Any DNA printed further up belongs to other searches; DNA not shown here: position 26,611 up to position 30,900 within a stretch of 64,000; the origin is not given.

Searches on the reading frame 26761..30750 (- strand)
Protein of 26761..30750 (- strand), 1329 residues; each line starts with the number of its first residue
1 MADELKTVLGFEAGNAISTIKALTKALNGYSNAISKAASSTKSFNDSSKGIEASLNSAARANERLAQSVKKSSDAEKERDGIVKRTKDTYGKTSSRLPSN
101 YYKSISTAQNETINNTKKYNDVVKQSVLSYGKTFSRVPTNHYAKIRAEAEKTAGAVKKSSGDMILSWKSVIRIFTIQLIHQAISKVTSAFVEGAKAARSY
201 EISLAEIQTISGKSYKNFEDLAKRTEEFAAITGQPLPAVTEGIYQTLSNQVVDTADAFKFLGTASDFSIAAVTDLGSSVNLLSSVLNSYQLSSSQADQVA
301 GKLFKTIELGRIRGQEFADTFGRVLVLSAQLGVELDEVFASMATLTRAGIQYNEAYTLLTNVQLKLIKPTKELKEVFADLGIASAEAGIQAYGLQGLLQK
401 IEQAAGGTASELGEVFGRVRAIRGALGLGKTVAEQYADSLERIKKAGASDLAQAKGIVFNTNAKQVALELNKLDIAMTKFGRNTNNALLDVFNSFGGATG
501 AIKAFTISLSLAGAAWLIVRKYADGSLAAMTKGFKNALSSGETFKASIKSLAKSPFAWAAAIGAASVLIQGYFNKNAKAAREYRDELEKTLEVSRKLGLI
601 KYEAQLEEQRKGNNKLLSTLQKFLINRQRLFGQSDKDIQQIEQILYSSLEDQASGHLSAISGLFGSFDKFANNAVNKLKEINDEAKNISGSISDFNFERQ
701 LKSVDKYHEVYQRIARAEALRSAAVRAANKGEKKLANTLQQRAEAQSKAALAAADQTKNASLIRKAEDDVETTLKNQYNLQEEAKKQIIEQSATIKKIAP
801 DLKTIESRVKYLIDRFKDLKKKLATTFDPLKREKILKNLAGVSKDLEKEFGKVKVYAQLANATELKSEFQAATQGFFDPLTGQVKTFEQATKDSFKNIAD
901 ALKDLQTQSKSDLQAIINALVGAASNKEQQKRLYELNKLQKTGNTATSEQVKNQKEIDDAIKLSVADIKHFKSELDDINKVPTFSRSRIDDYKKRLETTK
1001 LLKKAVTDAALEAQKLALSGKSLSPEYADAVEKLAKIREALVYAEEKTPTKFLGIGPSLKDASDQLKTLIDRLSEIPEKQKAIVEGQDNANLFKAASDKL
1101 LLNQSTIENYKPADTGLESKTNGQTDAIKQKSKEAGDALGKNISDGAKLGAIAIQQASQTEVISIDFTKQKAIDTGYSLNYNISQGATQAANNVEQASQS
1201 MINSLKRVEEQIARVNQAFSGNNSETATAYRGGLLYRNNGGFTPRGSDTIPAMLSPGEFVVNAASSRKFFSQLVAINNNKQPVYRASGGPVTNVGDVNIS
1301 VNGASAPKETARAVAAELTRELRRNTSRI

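Call 33: search_protein_families(library=phrogs, proteins=[window:26761-30750:-], max_evalue=0.001)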
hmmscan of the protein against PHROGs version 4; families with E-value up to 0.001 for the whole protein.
window:26761-30750:- (1329 aa): 13 families
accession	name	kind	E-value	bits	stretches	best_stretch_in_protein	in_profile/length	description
phrog_23013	-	tail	2.5e-24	86.1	1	190-505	128-445/1379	tail length tape measure protein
phrog_1533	-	tail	8.4e-22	77.6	1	20-566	74-637/1688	tail length tape measure protein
phrog_991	-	tail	7e-20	71.3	1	33-968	115-955/1966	tail length tape measure protein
phrog_4704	-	tail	1.2e-19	71.4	1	18-455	38-481/625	tail length tape measure protein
phrog_1272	-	tail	1.3e-16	60.6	1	17-513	69-618/1606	tail length tape measure protein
phrog_28775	-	tail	9.8e-15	54.5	1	178-482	39-338/1303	tail length tape measure protein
phrog_167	-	tail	1.2e-14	54.1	1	20-632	112-658/1555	tail length tape measure protein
phrog_9696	-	tail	4e-14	52.3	1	188-412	72-296/1415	tail length tape measure protein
phrog_14441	-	tail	4.1e-13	50.6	1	186-357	67-237/241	tail length tape measure protein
phrog_36688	-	tail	1e-07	30.8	1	181-498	58-367/1600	tail length tape measure protein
phrog_5493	-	tail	3.9e-07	29.8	1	191-407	64-279/1102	tail length tape measure protein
phrog_28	-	tail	6.5e-07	29.3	1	53-1211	124-1081/1228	tail length tape measure protein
phrog_1293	-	tail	0.00025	19.9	1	20-408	17-406/1424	tail length tape measure protein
